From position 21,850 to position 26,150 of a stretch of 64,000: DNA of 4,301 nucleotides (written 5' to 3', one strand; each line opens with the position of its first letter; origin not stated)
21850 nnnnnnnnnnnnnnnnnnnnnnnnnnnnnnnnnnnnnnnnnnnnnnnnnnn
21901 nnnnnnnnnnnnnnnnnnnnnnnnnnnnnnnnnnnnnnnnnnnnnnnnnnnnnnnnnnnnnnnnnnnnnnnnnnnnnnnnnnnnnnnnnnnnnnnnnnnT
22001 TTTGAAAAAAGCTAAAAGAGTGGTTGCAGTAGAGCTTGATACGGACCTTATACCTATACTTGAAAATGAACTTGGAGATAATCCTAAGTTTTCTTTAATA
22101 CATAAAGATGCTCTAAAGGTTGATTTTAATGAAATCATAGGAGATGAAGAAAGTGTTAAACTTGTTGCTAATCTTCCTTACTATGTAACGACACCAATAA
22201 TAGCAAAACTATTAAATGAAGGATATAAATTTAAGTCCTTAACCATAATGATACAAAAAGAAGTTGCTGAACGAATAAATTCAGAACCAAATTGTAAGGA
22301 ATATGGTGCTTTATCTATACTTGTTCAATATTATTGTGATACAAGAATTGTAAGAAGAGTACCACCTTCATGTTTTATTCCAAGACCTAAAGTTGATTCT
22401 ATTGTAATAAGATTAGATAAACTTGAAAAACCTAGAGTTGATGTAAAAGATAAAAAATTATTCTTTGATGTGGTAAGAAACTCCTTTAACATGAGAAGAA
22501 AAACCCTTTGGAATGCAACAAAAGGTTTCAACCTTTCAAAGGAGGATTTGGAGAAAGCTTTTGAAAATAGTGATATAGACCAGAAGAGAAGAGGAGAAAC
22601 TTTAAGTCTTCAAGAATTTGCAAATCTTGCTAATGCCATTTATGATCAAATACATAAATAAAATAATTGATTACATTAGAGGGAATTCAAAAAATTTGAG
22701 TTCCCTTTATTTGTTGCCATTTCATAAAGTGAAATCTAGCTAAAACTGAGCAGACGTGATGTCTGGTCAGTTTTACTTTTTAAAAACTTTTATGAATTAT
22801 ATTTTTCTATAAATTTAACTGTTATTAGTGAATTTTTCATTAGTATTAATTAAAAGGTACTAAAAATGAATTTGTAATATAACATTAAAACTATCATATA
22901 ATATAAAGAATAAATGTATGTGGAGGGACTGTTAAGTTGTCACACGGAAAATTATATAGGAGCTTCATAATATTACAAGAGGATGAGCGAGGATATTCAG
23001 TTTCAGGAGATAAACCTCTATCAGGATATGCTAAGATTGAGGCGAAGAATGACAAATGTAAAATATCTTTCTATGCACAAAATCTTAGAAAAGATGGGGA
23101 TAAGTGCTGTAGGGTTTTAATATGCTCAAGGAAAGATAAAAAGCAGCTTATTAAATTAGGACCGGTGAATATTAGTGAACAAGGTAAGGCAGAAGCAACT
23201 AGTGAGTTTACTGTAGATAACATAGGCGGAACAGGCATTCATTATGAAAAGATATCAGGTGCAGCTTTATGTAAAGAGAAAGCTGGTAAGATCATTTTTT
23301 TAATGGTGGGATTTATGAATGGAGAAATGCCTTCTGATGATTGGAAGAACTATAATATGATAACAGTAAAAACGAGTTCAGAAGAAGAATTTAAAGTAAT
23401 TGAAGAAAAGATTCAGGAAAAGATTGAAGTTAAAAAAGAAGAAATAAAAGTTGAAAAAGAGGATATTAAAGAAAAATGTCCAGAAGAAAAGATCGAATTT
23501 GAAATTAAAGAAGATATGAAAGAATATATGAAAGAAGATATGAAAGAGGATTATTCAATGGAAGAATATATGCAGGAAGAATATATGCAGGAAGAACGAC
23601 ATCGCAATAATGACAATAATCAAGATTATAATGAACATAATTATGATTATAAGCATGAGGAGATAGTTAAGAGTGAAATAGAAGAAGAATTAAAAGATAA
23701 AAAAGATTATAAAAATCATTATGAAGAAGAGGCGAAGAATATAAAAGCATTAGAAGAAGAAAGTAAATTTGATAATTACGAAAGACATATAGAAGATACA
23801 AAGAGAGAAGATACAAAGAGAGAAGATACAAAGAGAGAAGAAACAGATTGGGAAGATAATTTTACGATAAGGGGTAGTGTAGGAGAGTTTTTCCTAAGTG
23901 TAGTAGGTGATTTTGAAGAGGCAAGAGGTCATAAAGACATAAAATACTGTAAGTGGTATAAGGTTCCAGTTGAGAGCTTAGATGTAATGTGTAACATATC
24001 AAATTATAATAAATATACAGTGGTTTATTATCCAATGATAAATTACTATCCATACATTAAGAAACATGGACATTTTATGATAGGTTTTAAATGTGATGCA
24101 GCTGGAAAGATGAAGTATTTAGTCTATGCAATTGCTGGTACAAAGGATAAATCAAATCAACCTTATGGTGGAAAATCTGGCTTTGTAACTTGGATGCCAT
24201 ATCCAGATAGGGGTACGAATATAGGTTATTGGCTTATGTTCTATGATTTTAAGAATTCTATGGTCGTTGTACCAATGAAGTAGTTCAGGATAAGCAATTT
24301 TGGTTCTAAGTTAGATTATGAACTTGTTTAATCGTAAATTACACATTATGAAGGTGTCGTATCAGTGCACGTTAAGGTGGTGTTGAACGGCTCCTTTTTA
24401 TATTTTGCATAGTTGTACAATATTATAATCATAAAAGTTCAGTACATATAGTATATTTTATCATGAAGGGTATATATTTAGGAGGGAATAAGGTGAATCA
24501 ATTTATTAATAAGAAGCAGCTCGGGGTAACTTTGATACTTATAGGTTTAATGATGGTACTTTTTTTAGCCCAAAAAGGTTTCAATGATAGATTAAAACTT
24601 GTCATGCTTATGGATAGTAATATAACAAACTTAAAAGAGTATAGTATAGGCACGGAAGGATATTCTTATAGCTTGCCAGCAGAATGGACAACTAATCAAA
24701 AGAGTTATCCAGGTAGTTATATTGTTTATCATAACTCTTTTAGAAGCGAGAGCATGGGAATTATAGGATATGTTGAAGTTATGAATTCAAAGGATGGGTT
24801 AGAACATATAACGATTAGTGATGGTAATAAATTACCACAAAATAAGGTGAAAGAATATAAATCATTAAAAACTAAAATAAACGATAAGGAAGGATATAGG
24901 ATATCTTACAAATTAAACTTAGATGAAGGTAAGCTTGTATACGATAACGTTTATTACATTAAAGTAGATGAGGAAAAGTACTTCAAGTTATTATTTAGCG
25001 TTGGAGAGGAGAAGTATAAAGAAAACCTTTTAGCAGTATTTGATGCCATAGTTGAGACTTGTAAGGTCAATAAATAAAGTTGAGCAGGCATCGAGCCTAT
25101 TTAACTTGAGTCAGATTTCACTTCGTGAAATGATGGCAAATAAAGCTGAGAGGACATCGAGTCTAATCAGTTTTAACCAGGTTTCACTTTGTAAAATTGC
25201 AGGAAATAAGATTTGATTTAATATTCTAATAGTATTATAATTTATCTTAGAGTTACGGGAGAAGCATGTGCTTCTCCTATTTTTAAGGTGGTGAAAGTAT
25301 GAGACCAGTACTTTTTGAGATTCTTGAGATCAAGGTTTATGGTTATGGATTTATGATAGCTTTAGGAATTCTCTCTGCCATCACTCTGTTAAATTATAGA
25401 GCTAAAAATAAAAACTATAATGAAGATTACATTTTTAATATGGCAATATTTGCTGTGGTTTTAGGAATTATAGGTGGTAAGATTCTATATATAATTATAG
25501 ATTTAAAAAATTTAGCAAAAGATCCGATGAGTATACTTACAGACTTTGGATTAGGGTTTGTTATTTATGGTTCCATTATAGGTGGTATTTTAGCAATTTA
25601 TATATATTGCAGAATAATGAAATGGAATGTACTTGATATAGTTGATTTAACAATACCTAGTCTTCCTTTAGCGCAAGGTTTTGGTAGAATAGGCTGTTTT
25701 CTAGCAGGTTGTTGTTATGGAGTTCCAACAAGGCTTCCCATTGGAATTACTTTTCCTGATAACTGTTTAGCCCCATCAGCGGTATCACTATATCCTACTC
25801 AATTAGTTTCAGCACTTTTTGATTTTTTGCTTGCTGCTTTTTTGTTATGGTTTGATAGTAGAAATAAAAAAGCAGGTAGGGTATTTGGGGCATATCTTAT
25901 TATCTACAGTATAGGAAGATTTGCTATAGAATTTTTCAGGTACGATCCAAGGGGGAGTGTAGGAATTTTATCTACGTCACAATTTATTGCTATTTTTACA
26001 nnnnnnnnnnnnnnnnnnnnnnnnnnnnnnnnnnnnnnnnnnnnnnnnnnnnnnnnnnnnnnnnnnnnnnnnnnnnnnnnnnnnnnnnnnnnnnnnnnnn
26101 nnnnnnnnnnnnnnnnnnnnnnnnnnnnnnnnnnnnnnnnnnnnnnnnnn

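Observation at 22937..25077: Unrecognised two-gene unit after rsmA: a tandem-repeat, acidic-core protein plus a membrane protein, where Bacillus has yabG–veg–sspF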

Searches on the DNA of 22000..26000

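Call 30: search_rna_families(source=window, start=22000, end=26000, threshold=evalue, max_evalue=1)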
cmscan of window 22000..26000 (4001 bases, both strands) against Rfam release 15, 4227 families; matches with E-value up to 1: 1.
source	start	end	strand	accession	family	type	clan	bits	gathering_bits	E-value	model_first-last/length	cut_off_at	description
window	25198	25285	-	RF00558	L20_leader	Cis-reg; leader;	-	24.9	58.7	0.083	1-127/127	no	Ribosomal protein L20 leader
